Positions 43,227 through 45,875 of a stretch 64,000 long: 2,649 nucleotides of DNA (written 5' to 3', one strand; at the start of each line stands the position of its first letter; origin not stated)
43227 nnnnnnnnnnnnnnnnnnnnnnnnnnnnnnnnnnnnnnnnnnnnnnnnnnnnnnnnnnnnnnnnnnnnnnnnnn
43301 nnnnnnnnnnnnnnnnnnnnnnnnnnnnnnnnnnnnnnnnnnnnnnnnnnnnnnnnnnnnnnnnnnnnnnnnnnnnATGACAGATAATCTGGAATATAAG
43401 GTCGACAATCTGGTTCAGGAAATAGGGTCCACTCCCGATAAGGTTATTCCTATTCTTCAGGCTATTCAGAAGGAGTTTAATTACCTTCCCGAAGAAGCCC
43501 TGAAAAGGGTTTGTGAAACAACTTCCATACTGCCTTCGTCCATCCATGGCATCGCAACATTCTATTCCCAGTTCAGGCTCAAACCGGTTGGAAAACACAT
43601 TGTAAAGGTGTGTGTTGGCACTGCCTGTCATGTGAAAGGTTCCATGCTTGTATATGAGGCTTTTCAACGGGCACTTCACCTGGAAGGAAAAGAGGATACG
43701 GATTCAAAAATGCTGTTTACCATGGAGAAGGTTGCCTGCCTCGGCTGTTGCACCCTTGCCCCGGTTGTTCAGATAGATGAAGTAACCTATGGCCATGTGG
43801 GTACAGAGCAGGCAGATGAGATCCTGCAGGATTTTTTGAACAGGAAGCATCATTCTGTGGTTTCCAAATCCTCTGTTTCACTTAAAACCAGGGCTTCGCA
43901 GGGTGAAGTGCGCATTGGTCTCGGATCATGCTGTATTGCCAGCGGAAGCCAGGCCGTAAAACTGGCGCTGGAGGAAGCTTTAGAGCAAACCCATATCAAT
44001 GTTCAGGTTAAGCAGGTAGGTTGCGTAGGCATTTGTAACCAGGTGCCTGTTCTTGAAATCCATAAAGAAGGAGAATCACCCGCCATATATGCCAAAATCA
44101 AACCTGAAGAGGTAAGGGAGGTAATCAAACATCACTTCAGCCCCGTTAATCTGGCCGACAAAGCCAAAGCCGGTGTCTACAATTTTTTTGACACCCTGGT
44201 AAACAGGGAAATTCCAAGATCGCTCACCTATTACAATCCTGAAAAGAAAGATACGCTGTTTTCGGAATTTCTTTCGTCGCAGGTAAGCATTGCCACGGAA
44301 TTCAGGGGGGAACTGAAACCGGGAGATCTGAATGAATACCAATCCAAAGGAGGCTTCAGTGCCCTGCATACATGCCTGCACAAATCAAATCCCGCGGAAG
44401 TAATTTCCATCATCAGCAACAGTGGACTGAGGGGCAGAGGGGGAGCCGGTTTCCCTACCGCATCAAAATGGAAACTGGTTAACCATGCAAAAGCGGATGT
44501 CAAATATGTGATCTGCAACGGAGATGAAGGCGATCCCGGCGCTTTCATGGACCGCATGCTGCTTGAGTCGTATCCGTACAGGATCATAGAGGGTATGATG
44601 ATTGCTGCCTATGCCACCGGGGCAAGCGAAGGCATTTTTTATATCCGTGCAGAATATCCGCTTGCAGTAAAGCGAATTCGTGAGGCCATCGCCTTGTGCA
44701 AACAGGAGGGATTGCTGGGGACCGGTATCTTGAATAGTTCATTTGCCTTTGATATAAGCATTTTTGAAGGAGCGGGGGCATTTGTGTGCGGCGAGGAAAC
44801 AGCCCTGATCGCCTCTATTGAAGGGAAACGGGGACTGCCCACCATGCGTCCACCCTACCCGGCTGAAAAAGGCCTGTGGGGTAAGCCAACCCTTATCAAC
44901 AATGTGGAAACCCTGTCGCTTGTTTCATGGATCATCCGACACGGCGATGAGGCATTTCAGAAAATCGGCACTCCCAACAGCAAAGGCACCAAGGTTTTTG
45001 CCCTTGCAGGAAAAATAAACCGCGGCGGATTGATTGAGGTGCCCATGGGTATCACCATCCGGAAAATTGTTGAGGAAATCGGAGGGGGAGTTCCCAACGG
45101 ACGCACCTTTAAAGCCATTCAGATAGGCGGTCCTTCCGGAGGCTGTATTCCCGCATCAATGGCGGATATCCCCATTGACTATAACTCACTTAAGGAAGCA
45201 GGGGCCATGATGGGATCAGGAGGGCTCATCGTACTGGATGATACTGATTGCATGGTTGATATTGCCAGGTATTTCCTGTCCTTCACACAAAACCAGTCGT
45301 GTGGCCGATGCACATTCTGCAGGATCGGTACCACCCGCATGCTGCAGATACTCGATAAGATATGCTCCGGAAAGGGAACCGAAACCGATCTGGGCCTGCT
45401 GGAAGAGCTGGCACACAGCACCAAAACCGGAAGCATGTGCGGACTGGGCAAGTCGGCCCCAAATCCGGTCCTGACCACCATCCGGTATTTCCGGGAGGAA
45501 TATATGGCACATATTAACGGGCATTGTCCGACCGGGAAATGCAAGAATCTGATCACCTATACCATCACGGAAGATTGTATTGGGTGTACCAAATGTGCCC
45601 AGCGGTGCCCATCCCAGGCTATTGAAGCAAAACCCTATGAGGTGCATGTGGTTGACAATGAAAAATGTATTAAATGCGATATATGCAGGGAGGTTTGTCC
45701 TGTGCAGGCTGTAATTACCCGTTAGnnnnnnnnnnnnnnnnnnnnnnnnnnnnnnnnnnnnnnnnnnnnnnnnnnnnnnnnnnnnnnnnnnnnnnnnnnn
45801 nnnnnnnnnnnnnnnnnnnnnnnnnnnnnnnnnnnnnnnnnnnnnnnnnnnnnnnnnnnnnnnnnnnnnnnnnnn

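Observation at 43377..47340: Soluble complex-I N-module look-alike embedded in an exported-protein operon by ATGA overlaps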

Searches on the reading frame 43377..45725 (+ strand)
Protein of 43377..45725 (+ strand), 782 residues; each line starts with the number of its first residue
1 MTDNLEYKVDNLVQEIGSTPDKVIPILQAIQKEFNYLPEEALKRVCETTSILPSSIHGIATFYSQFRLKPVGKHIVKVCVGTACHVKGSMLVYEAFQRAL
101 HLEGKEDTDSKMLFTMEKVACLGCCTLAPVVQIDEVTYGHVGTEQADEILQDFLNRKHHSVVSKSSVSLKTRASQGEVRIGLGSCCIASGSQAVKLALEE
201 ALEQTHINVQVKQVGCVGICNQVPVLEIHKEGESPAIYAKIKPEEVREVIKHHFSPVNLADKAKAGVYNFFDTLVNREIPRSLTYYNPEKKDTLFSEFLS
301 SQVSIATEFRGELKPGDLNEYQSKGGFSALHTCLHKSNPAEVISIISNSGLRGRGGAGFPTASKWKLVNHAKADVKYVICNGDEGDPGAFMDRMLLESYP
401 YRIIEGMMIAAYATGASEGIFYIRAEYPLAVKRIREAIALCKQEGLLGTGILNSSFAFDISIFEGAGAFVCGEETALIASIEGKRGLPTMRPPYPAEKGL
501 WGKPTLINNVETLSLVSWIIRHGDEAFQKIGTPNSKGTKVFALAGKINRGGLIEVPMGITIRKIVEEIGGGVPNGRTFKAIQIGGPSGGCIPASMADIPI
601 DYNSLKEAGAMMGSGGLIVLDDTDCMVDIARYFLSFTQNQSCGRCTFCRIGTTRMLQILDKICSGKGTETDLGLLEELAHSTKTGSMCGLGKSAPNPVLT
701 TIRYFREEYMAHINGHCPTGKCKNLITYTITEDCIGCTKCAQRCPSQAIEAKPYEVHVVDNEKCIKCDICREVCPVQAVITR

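Call 7: search_protein_families(library=pfam, proteins=[window:43377-45725:+], max_evalue=0.01)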
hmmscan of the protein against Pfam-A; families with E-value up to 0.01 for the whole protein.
window:43377-45725:+ (782 aa): 13 families
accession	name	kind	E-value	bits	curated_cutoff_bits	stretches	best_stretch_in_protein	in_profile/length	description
PF01257.25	2Fe-2S_thioredx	-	8.2e-50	168.9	24.8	2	11-152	3-143/145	Thioredoxin-like [2Fe-2S] ferredoxin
PF01512.22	Complex1_51K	-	6.7e-46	156.3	31.2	1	346-516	1-148/150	Nuo51 FMN-binding domain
PF10589.14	NADH_4Fe-4S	-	4.5e-31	107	23.5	1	628-712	1-85/85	NADH-ubiquinone oxidoreductase-F iron-sulfur binding region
PF14697.11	Fer4_21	-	4e-11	43.3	35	1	732-780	6-57/59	4Fe-4S dicluster domain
PF00037.32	Fer4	-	8.1e-09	35.4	21.1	2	758-779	2-23/24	4Fe-4S binding domain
PF12838.12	Fer4_7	-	2.5e-07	31.5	27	1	734-778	2-52/52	4Fe-4S dicluster domain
PF13237.11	Fer4_10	-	3.5e-06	27.3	25.5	1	731-775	6-53/53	4Fe-4S dicluster domain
PF13187.11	Fer4_9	-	3.8e-06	27.3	27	1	733-778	1-51/52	4Fe-4S dicluster domain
PF10531.15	SLBB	-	9.2e-05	22.6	27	1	541-589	2-53/55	SLBB domain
PF13484.11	Fer4_16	-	0.0054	17.9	30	1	734-753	2-21/66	4Fe-4S double cluster binding domain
PF13183.11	Fer4_8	-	0.0055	17.6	27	0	762-777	3-18/68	4Fe-4S dicluster domain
PF12797.12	Fer4_2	-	0.0074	16.6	24.5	1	757-776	3-22/22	4Fe-4S binding domain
PF22461.2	SLBB_2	-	0.0096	16.4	27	0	541-593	3-50/79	SLBB domain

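Call 8: search_protein_families(library=ncbifam, proteins=[window:43377-45725:+], max_evalue=0.001)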
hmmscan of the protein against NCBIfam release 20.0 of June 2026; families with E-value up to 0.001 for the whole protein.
window:43377-45725:+ (782 aa): 49 families (the best 25 are shown)
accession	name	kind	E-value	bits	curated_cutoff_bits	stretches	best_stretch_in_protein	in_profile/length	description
TIGR01959.1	nuoF_fam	equivalog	3.3e-138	460.5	558.65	1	315-713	11-410/410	NADH-quinone oxidoreductase subunit NuoF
NF008436.0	PRK11278.1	equivalog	4.8e-106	355.3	749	1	308-717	17-430/448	NADH-quinone oxidoreductase subunit NuoF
NF010120.0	PRK13596.1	equivalog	3.5e-105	352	389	1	314-714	16-418/433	NADH-quinone oxidoreductase subunit NuoF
NF005722.0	PRK07539.1-2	equivalog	1.4e-39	135.7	141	1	4-152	8-155/157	NADH-quinone oxidoreductase subunit NuoE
NF004638.0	PRK05988.1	equivalog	2.8e-34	118.2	198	1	7-152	12-156/159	formate dehydrogenase subunit gamma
TIGR01958.1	nuoE_fam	subfamily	9.2e-33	113.5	142.4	1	22-153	17-147/148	NADH-quinone oxidoreductase subunit NuoE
NF005747.0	PRK07571.1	equivalog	1.3e-30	106.4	224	1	8-156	24-171/173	bidirectional hydrogenase complex protein HoxE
NF005725.0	PRK07539.1-5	equivalog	1.2e-28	100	220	1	23-153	41-171/174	NADH-quinone oxidoreductase subunit NuoE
NF005724.0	PRK07539.1-4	equivalog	1e-23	84.4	280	1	22-161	41-180/240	NADH-quinone oxidoreductase subunit NuoE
NF005721.0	PRK07539.1-1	equivalog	4.8e-21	75.3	308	1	23-154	48-178/292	NADH-quinone oxidoreductase subunit NuoE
NF005723.0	PRK07539.1-3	equivalog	1.8e-17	63.7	226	1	23-152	26-155/158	NADH-quinone oxidoreductase subunit NuoE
NF009040.0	PRK12373.1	equivalog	3.1e-17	63.4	514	1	22-242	38-250/400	NADH-quinone oxidoreductase subunit E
TIGR04481.1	PR_assoc_PrdC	equivalog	9.9e-14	50.9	490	1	340-589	74-286/425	proline reductase-associated electron transfer protein PrdC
NF003454.1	PRK05035.1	equivalog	6.4e-13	48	345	1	335-589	119-335/556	electron transport complex subunit RsxC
TIGR01945.1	rnfC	subfamily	2.1e-12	46.3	245.95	1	335-438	117-218/435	RnfABCDGE type electron transport complex subunit C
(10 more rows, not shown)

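Call 10: search_solved_structures(query=window:43377-45725:+, max_evalue=1e-10)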
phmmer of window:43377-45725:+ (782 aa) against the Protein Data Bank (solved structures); distinct sequences matched with E-value up to 1e-10: 114 (the best 60 are shown).
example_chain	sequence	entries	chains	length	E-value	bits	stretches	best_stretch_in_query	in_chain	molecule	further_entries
9bov_B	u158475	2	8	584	2.1e-210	704.2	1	298-779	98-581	NADH dehydrogenase (Quinone)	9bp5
9n5u_B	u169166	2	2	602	1.3e-207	695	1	178-779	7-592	NfnB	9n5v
8oh5_B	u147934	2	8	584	6.3e-200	669.6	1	298-779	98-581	NAD-reducing hydrogenase subunit HoxF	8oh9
7t2r_B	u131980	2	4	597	9.3e-191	639.3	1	178-779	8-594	NiFe hydrogenase subunit B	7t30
7q4v_B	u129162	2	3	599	1.3e-184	619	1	177-778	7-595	Iron hydrogenase HydB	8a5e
8a6t_B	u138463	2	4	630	1.5e-179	602.2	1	200-779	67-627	Electron bifurcating hydrogenase subunit HydB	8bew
7q4w_B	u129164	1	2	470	2.7e-178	598.1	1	318-778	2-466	Iron hydrogenase HydB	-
7p5h_B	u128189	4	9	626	1.2e-176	592.6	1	306-779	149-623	Fe-hydrogenase, subunit beta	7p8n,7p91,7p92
9mqx_B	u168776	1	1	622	1.3e-167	562.7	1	172-779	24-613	NADH:ubiquinone oxidoreductase, NADH-binding (51 kD) subunit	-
6vw7_B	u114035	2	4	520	7.4e-115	388.3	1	298-709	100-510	NAD-dependent formate dehydrogenase beta subunit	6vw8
6tg9_B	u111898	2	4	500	1e-109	371.3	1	299-709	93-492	Formate dehydrogenase subunit beta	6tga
9wxb_C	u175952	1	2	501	1.6e-108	367.3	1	305-709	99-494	Formate dehydrogenase beta subunit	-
7q5y_C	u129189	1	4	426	3.7e-101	343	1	317-710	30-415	NADH-quinone oxidoreductase subunit F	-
9fe7_B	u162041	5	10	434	3.7e-101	343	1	317-710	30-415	NADH-quinone oxidoreductase subunit F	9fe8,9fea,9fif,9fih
6hl2_B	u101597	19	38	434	3.8e-101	343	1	317-710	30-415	NADH-quinone oxidoreductase subunit F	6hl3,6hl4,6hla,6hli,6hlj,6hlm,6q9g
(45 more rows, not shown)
